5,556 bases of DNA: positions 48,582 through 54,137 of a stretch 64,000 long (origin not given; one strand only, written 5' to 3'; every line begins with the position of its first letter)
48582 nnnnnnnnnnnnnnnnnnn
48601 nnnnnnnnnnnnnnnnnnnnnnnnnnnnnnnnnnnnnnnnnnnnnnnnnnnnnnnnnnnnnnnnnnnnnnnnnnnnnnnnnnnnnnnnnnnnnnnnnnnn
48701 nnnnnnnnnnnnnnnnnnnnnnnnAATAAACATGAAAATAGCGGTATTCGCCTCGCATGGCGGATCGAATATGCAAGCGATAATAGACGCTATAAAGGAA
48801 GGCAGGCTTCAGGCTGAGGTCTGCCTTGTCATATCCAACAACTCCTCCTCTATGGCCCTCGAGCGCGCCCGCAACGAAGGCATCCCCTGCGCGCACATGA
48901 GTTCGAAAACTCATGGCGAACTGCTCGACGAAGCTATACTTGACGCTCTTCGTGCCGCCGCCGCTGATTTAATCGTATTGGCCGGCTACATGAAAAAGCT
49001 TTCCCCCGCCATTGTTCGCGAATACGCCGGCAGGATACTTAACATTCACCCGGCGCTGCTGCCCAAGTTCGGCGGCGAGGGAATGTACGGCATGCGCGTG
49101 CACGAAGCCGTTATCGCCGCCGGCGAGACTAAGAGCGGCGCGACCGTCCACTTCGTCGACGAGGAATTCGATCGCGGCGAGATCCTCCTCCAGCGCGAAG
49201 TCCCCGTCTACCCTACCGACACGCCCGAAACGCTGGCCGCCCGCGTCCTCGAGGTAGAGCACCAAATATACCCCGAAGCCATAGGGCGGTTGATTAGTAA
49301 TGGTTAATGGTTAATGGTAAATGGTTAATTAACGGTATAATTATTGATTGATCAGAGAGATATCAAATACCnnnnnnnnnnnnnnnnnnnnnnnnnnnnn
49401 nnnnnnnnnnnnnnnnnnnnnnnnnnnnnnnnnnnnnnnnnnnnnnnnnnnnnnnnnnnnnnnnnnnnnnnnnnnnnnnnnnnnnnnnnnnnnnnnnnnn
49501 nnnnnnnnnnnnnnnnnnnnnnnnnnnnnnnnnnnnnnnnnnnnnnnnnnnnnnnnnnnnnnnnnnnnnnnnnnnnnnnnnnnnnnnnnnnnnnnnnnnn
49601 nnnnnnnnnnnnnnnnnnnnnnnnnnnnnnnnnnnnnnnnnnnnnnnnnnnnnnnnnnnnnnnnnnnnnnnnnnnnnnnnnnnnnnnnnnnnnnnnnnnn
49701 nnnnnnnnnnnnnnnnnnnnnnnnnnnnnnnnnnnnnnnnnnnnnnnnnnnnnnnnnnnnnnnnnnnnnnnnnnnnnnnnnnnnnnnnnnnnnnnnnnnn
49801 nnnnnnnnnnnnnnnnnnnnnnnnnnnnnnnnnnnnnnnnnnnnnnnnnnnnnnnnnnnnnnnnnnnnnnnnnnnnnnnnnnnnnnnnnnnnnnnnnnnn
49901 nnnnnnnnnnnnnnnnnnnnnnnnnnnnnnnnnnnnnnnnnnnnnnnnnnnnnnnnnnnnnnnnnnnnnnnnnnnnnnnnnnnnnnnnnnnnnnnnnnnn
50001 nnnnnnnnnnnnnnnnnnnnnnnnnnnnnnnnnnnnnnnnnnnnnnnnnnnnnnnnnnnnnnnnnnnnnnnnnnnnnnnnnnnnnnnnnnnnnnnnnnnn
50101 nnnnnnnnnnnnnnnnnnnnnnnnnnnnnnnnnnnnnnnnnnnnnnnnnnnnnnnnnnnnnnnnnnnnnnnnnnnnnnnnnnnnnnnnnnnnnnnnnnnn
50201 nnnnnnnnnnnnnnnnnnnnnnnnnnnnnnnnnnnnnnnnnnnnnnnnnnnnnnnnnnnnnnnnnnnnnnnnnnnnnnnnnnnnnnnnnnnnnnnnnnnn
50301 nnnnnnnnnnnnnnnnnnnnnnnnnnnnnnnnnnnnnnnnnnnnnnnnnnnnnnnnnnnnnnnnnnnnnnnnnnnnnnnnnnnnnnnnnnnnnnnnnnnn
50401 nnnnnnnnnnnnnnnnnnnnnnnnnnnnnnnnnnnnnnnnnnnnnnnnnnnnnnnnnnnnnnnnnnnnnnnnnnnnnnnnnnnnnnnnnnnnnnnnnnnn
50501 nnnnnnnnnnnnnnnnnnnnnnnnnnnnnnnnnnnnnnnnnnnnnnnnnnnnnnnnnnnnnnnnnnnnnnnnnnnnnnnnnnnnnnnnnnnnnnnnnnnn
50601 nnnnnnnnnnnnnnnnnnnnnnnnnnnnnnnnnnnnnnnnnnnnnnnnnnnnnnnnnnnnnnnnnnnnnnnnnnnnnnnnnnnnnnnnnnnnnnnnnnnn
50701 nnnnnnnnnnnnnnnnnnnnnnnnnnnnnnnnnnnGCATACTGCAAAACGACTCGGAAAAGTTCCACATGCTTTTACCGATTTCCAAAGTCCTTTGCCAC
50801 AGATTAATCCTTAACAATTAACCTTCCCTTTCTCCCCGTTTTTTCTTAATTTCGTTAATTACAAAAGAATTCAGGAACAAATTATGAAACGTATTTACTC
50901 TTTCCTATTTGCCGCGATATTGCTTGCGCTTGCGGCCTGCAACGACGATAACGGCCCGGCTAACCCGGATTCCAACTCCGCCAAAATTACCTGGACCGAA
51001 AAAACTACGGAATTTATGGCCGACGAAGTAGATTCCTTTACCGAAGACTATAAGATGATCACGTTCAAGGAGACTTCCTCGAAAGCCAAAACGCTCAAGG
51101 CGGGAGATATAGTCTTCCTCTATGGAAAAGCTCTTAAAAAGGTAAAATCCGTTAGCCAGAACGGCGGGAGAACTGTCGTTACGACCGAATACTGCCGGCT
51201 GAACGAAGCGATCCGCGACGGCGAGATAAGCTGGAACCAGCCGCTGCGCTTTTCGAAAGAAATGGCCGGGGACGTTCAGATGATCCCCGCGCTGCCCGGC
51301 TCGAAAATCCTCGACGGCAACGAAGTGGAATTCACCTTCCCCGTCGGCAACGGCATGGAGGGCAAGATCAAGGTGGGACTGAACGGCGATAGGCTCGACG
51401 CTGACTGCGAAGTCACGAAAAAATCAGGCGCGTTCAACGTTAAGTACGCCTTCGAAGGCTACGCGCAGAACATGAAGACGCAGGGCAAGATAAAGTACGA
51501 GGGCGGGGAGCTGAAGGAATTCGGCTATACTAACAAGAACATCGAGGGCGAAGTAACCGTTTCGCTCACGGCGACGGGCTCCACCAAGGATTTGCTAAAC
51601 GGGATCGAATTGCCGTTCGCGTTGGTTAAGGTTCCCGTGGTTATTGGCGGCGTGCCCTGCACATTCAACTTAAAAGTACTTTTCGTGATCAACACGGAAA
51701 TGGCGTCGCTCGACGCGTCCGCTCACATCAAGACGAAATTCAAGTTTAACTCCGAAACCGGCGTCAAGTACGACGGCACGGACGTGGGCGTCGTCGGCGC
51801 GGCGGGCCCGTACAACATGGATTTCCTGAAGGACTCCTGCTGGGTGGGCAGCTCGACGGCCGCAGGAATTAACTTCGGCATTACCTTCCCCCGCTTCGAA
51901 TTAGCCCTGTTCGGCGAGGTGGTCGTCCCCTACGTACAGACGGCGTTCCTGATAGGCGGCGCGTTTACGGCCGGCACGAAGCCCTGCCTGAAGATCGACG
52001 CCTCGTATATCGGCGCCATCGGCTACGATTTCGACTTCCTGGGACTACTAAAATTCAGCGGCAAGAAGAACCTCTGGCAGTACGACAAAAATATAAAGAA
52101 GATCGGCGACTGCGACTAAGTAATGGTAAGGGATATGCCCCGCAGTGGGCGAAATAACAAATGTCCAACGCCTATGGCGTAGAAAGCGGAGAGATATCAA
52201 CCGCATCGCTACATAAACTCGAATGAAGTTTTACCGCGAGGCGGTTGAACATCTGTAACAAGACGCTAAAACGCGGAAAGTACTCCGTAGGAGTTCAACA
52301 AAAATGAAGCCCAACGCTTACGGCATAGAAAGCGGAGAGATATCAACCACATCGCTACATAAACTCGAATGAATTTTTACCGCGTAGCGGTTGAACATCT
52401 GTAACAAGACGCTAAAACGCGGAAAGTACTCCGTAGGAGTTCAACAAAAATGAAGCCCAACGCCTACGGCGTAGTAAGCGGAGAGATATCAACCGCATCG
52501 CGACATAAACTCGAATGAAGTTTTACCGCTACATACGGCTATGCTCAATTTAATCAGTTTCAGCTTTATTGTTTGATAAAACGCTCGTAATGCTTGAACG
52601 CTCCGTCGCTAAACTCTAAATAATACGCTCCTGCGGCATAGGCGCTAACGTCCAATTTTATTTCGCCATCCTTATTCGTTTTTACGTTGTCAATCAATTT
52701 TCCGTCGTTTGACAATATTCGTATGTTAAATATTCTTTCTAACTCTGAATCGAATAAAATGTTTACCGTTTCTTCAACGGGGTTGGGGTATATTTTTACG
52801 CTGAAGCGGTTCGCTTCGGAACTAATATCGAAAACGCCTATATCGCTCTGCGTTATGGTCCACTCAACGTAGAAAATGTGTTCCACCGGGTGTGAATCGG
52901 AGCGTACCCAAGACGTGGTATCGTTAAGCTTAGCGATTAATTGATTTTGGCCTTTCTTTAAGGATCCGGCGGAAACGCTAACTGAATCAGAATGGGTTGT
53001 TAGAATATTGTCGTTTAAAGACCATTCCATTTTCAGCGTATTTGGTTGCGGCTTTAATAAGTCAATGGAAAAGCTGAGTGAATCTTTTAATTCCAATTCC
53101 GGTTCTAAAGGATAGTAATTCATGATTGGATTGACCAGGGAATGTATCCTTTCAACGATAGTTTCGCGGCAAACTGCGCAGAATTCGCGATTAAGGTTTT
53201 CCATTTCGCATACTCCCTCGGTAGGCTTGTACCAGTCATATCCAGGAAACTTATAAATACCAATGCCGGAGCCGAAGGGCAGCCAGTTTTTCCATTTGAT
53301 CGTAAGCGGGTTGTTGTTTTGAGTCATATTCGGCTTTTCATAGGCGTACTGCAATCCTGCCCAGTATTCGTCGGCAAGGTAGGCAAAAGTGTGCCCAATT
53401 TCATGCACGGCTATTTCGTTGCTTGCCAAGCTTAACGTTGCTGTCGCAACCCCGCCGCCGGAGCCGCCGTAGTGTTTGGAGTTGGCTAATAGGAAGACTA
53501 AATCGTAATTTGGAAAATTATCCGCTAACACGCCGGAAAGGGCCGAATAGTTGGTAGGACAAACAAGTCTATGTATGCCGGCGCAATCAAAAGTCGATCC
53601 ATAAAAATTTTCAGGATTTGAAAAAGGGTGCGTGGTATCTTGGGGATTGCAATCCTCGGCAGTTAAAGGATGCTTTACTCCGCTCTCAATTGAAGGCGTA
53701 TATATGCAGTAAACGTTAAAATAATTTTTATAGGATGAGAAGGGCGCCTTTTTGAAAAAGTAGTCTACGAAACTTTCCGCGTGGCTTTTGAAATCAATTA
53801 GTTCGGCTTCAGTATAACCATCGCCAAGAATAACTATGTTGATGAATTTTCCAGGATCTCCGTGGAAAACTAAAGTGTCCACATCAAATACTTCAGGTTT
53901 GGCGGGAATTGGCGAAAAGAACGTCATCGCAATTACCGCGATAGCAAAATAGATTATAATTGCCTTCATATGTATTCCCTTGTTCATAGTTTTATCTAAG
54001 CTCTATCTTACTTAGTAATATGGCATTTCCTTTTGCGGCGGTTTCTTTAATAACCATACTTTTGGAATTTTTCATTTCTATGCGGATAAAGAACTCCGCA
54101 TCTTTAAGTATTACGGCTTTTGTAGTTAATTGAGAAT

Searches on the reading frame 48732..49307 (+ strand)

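Call 20: search_protein_families(library=pfam, proteins=[window:48732-49307:+], max_evalue=0.00001)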
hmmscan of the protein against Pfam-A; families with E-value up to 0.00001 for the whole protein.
window:48732-49307:+ (191 aa): 1 family
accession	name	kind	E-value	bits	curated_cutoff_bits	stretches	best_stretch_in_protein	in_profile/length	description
PF00551.24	Formyl_trans_N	-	4.1e-56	190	26.1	1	1-184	1-181/181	Formyl transferase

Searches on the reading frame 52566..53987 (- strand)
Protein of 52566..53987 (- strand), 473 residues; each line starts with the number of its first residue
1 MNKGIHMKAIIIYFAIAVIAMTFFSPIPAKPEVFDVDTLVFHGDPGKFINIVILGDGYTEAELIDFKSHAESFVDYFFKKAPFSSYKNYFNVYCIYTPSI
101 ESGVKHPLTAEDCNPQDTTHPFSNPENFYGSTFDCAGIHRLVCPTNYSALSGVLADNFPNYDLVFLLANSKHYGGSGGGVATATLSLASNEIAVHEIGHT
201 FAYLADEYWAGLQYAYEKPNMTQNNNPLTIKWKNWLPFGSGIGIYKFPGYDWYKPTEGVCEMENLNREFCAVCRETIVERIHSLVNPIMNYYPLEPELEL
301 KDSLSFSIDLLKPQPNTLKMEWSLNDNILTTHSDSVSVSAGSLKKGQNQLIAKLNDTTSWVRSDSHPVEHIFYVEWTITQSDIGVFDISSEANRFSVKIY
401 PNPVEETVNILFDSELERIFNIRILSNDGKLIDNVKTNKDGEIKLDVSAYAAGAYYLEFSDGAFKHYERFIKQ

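Call 29: search_protein_families(library=pfam, proteins=[window:52566-53987:-], max_evalue=0.00001)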
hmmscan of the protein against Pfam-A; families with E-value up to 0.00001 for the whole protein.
window:52566-53987:- (473 aa): 2 families
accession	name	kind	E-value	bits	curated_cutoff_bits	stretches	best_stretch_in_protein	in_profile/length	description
PF09471.16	Peptidase_M64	-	1.4e-36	126.6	26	1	43-237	7-198/302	IgA Peptidase M64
PF18962.6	Por_Secre_tail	-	4.8e-12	46.4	27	1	399-469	1-72/75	Secretion system C-terminal sorting domain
